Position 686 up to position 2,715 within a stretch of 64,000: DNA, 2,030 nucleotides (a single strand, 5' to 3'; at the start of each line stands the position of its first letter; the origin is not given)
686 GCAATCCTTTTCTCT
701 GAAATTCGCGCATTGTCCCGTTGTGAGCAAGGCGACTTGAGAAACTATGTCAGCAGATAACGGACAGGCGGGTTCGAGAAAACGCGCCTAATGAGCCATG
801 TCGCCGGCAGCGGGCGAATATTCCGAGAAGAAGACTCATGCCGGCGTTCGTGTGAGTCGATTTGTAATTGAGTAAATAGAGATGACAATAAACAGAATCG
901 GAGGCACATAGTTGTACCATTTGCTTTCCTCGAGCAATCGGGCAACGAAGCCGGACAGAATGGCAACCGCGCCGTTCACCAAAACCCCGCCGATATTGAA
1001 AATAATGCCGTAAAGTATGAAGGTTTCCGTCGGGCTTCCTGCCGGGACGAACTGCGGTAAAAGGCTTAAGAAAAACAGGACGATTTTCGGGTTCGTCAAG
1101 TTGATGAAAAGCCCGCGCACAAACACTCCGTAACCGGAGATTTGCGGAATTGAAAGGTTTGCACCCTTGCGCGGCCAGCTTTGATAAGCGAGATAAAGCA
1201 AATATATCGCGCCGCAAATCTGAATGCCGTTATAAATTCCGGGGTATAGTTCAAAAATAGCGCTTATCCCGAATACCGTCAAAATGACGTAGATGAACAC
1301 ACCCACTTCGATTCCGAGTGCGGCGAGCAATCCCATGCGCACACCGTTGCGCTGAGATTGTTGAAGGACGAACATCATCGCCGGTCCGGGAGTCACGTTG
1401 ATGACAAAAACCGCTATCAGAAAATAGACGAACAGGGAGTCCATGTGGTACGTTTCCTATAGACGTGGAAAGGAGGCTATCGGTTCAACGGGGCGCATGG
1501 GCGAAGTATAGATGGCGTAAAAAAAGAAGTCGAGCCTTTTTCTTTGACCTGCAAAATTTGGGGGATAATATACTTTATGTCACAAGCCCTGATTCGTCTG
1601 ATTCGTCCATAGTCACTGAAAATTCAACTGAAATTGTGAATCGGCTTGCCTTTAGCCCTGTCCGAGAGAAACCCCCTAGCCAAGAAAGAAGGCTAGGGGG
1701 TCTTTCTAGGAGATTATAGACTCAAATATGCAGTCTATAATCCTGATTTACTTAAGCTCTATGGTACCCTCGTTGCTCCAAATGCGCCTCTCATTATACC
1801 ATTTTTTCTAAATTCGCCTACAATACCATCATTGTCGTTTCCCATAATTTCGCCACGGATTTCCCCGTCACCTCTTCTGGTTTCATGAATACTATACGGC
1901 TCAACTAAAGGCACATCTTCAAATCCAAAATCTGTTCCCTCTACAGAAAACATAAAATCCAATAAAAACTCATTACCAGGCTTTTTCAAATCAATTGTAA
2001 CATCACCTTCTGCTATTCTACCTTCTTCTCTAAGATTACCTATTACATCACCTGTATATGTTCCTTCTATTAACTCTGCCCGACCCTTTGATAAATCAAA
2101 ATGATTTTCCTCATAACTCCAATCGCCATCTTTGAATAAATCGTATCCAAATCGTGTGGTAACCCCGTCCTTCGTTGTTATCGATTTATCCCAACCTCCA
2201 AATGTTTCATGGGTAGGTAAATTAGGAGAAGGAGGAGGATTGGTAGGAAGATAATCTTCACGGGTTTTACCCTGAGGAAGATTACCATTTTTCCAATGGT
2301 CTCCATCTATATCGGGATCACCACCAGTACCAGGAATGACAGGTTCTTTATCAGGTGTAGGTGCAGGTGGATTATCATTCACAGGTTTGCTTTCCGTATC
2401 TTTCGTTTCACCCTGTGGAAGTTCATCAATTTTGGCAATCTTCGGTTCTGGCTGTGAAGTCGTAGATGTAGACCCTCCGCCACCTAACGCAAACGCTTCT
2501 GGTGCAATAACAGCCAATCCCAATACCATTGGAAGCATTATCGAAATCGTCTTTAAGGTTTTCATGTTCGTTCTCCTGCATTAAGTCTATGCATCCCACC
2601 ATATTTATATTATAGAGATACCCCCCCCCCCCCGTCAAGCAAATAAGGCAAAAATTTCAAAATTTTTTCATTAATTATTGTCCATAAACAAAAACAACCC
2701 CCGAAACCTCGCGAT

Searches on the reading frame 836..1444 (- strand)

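Call 6: search_protein_families(library=pfam, proteins=[window:836-1444:-], max_evalue=0.01)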
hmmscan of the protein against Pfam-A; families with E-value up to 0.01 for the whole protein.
window:836-1444:- (202 aa): 1 family
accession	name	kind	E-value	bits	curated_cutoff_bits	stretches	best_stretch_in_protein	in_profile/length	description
PF01810.24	LysE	-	1.6e-30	106.5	25.6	1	14-193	2-190/193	LysE type translocator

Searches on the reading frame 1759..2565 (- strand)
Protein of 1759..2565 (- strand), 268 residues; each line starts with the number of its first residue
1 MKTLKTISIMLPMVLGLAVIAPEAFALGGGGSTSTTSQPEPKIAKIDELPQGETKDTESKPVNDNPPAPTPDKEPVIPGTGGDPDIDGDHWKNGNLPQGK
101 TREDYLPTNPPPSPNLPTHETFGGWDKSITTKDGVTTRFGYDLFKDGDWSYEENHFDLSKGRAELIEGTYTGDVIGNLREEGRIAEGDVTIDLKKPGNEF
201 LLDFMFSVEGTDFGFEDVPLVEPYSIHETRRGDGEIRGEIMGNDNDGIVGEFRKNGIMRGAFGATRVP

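Call 6: search_protein_families(library=pfam, proteins=[window:1759-2565:-], max_evalue=0.01)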
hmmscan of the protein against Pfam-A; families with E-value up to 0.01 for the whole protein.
window:1759-2565:- (268 aa): 0 families

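Call 7: find_homologous_proteins(query=window:1759-2565:-, max_evalue=0.001)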
Query window:1759-2565:- (268 aa): 2 proteins with E <= 0.001 among 1004 candidates.
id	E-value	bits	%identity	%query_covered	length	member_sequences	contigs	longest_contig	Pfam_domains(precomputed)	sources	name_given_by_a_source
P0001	8.8e-173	592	100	97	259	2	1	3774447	-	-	-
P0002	4.4e-93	330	59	99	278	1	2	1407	-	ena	-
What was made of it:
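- A paralogous cassette lies on a contig of 3,774,447 bp, the same length as the longest contig on record for the window's own protein, so probably the same chromosome (call 7).
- Tried and rejected: The indexed search found only the protein itself and one orthologue (call 7).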

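Call 8: find_encoding_contigs(protein=window:1759-2565:-, flank=5000, max_places=10)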
Protein window:1759-2565:- (268 aa): 23 contigs read that carry it; 10 places shown.
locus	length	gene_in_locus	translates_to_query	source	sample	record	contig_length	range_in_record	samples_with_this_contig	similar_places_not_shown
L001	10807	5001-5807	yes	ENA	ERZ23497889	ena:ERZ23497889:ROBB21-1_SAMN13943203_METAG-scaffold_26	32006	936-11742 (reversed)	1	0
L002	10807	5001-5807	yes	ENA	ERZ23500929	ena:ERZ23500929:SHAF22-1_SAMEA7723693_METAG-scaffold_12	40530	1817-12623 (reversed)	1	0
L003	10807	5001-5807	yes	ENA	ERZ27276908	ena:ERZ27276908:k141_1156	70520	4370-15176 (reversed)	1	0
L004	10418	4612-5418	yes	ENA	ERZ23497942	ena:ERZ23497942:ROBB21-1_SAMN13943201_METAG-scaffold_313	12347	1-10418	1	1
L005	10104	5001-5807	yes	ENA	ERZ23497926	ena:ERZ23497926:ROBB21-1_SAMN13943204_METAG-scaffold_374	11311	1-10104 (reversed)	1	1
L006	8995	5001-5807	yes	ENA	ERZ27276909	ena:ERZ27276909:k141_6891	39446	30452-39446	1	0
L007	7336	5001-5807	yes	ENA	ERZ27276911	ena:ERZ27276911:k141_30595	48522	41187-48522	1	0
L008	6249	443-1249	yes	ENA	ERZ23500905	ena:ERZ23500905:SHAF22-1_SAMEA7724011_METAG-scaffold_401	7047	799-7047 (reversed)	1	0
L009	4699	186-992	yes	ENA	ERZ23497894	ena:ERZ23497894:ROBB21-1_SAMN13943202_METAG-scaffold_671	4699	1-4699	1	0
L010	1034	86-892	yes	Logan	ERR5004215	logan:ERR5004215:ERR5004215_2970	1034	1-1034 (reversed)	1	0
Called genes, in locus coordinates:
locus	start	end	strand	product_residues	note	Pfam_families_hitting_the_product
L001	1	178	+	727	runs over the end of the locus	PF10150:RNase_E_G, PF20833:RNase_E_G_Thio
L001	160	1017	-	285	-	PF12849:PBP_like_2, PF13531:SBP_bac_11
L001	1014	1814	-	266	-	-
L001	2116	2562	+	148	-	PF00005:ABC_tran, PF13304:AAA_21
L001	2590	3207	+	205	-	PF03737:RraA-like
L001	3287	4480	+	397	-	PF06779:MFS_4, PF07690:MFS_1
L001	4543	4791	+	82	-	-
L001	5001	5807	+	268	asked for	-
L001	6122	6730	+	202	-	PF01810:LysE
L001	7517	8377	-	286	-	PF00892:EamA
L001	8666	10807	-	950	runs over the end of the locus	-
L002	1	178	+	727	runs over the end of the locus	PF10150:RNase_E_G, PF20833:RNase_E_G_Thio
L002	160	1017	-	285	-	PF12849:PBP_like_2, PF13531:SBP_bac_11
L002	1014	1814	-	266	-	-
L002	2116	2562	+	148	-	PF00005:ABC_tran, PF13304:AAA_21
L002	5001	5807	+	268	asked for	-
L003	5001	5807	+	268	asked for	-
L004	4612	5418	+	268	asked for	-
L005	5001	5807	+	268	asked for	-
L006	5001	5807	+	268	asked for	-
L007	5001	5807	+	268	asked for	-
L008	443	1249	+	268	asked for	-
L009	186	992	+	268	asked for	-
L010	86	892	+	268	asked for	-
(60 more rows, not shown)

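Call 13: find_encoding_contigs(protein=P0002, flank=5000)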
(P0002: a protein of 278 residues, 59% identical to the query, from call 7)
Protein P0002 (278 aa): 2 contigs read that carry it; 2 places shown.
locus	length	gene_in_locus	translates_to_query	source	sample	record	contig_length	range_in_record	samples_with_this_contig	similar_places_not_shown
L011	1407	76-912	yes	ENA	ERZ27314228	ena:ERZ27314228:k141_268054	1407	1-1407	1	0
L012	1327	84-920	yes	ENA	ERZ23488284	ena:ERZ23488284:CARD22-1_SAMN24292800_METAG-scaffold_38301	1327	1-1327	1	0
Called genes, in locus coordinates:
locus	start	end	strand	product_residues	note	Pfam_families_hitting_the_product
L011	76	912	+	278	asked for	-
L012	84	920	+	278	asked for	-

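Call 17: find_related_loci(query=A1, collection=genome_contigs, flank=6000)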
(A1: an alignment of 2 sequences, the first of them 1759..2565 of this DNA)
Query A1 (268 aa) in genome_contigs; peptide patterns used: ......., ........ (x = any residue, [..] = any of these).
117 stretches matched a pattern, but none encodes a relative of the query by tblastn (E <= 1e-3).
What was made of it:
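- Tried and rejected: The GTDB species genomes contain no relative (call 17).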

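Call 25: search_protein_representatives(alignment_id=A1)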
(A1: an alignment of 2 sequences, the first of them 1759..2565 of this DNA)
Query: 2 sequences, 283 profile positions. Proteins with E-value up to 0.001 (for the whole library): 1; up to 1e-10: 1; up to 1e-30: 1. The best 1 are listed.
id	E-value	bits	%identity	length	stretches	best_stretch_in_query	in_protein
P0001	3.8e-153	525.5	-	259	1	10-283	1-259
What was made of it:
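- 1759..2565 (-): CDS of 268 aa. Signal peptide with an AFA|L cleavage motif and no lipobox Cys (about aa 1-26, nt 2488-2565). Disordered Pro-rich linker (aa ~27-127). C-terminal 8-stranded beta-barrel (aa ~160-268, nt 1762-2088) of the TbpB / Slam-cargo type. Calls 7 and 25 show it is an orphan by sequence.
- Tried and rejected: Exhaustive HMMER with a two-sequence profile found nothing more (call 25).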

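Call 27: search_protein_families(library=pfam, proteins=[window:1759-2565:-, P0002], max_evalue=10)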
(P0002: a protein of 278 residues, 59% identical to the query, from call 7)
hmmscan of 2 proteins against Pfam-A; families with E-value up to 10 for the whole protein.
window:1759-2565:- (268 aa): 0 families

P0002 (278 aa): 0 families

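Call 33: predict_structure(alignment_id=A1)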
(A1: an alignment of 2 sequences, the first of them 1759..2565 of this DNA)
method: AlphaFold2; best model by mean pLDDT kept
length: 268 residues; sequences in the alignment: 2
mean_pLDDT: 34.7   pTM: 0.36
mean pLDDT of the five models: 34.7, 34.4, 31.8, 31.4, 29.7
residues with pLDDT >= 90: 0; 70-90: 0; 50-70: 41; < 50: 227
segments of 3 or more residues with pLDDT < 50: 1-137, 141-151, 158-169, 171-181, 198-200, 218-268
pLDDT, mean of each block of 10 residues (from residue 1): 32 31 28 25 23 23 28 25 27 34 38 27 29 40 45 49 36 42 54 52 57 50 24 22 31 32 33
secondary structure, 60 per line:
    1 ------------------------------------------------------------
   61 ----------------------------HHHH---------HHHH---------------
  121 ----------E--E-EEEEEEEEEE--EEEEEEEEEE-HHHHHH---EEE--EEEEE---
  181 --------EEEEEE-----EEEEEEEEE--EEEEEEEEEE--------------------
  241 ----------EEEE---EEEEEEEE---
elements in order: H89-92 H102-105 E136-145 E148-157 H159-164 E168-170 E173-177 E189-194 E200-208 E211-220 E251-254 E258-265
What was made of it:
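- Tried and rejected: Built on a two-sequence alignment, it was useless (pLDDT 35, call 33) and I did not use it for fold search.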

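Call 34: search_solved_structures(query=A1, max_evalue=10, show_alignments=3)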
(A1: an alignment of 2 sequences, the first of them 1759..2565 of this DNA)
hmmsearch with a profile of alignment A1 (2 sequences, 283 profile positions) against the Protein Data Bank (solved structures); distinct sequences matched with E-value up to 10: 1.
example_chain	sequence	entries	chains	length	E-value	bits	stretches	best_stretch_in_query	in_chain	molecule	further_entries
8xi2_q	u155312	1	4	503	1.1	12.1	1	20-76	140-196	Pre-mRNA-processing factor 19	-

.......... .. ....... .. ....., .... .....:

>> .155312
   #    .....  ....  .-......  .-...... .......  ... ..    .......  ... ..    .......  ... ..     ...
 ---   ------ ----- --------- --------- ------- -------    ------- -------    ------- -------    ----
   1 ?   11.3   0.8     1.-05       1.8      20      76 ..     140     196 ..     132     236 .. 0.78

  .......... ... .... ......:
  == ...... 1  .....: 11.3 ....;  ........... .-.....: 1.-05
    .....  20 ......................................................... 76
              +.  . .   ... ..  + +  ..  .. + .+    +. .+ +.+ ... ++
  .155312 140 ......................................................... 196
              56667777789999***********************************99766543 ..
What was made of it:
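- On Slam / T11SS cargo (TbpB-type barrel proteins): No PDB sequence hit (call 34).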

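Call 35: search_protein_families(library=ncbifam, proteins=[window:1759-2565:-], max_evalue=10)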
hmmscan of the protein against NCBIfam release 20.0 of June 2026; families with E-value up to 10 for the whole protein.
window:1759-2565:- (268 aa): 0 families
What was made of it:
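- Tried and rejected: Pfam, NCBIfam and PDB sequence searches found nothing direct (calls 6, 27, 34, 35).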

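Call 82: predict_structure(alignment_id=A4)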
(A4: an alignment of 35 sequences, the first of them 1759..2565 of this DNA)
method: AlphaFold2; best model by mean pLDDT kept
length: 268 residues; sequences in the alignment: 35
mean_pLDDT: 60.1   pTM: 0.52
mean pLDDT of the five models: 60.1, 59.5, 59.0, 57.9, 57.0
residues with pLDDT >= 90: 39; 70-90: 65; 50-70: 43; < 50: 121
segments of 3 or more residues with pLDDT < 50: 1-8, 10-13, 15-21, 26-109, 116-127, 156-158
pLDDT, mean of each block of 10 residues (from residue 1): 45 45 42 40 31 29 35 32 36 33 41 49 46 59 56 51 85 86 88 93 92 92 80 84 84 87 88
secondary structure, 60 per line:
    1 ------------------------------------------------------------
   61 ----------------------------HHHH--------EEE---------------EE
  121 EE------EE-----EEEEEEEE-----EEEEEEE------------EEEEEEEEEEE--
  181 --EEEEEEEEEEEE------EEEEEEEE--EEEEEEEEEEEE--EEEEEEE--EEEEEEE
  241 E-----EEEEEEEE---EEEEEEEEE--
elements in order: H89-92 E101-103 E119-122 E136-143 E149-155 E168-178 E183-194 E201-208 E211-222 E225-231 E234-241 E247-254 E258-266
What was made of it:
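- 1759..2565 (-): Call 82: AF2 pLDDT 80-93 for aa 160-268.
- On Slam / T11SS cargo (TbpB-type barrel proteins): AF2 predicts 8 strands with pLDDT 80-93 (call 82).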

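Call 84: fold_search(model_id=the predicted structure, library=pdb)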
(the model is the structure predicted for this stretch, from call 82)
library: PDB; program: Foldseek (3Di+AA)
matches with E <= 10: 877; with E <= 0.001: 8
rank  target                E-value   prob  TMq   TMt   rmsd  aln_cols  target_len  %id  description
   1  9b3e_B                5.3e-05  1.00  0.31  0.37  10.9       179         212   10  Crystal structure of a Slam-dependent surface lipoprotein, PmSLP, in Pasteurella multocida (released 2025-04-16)
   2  6cuj_A                1.4e-04  1.00  0.38  0.62   4.8       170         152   15  Crystal structure of the C-terminal domain of neisserial heparin binding antigen (NHBA) (released 2018-09-26)
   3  7re4_C                2.4e-04  1.00  0.30  0.33   9.3       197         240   13  Apo Hemophilin from A. baumannii (released 2021-11-17)
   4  9b3h_B                2.5e-04  1.00  0.32  0.39   9.4       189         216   12  Structure of a complex between Pasteurella multocida surface lipoprotein, PmSLP-1, and bovine complement factor I (released 2025-04-23)
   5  7re4_E                2.5e-04  1.00  0.30  0.33   9.2       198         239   13  Apo Hemophilin from A. baumannii (released 2021-11-17)
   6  6cuj_B                3.2e-04  1.00  0.30  0.52  10.5       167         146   14  Crystal structure of the C-terminal domain of neisserial heparin binding antigen (NHBA) (released 2018-09-26)
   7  7re4_A                3.8e-04  1.00  0.30  0.33   9.2       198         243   13  Apo Hemophilin from A. baumannii (released 2021-11-17)
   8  7rea                  5.4e-04  1.00  0.33  0.36   7.1       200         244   14  Apo Hemophilin from A. baumannii (released 2021-11-17)
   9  4o3x                  1.1e-03  1.00  0.30  0.33   8.3       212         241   12  Crystal structure of the vaccine antigen Transferrin Binding Protein B (TbpB) mutant Phe-171-Ala from Actinobacillus ple (released 2015-01-14)
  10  2lfu_MODEL_1_A        1.2e-03  1.00  0.28  0.44   8.4       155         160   17  The structure of a N. meningitides protein targeted for vaccine development (released 2011-10-19)
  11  4u9c_B                1.5e-03  0.97  0.24  0.22  15.2       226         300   11  STRUCTURE OF THE LBPB N-LOBE FROM NEISSERIA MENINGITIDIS (released 2014-10-22)
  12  2ovd                  2.1e-03  1.00  0.24  0.34   6.9       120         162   12  Crystal Structure of Human Complement Protein C8gamma with Laurate (released 2007-05-22)
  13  4o4u_C                2.3e-03  1.00  0.29  0.18   9.2       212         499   13  Crystal structure of the vaccine antigen Transferrin Binding Protein B (TbpB) mutant Trp-176-Ala from Haemophilus para (released 2015-01-14)
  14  2o62_A                2.6e-03  0.99  0.26  0.26   9.4       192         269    9  CRYSTAL STRUCTURE OF A PROTEIN WITH UNKNOWN FUNCTION FROM DUF3598 FAMILY (NPUN_R4044) FROM NOSTOC PUNCTIFORME PCC 7310 (released 2007-02-13)
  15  3hol                  3.0e-03  0.91  0.22  0.14  13.1       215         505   12  The Structure of Intact Ap-TbpB (N and C lobes) (released 2009-10-06)
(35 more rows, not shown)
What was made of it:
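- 1759..2565 (-): Call 84: Foldseek top hits are PmSLP, NHBA-C, hemophilin and TbpB.
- On Slam / T11SS cargo (TbpB-type barrel proteins): Foldseek top hits are PmSLP, NHBA-C (TM 0.62), hemophilin, TbpB, LbpB and fHbp (call 84).
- Closest known: Slam / type 11 secretion cargo. Same: The Foldseek top hits are exactly these proteins (call 84).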
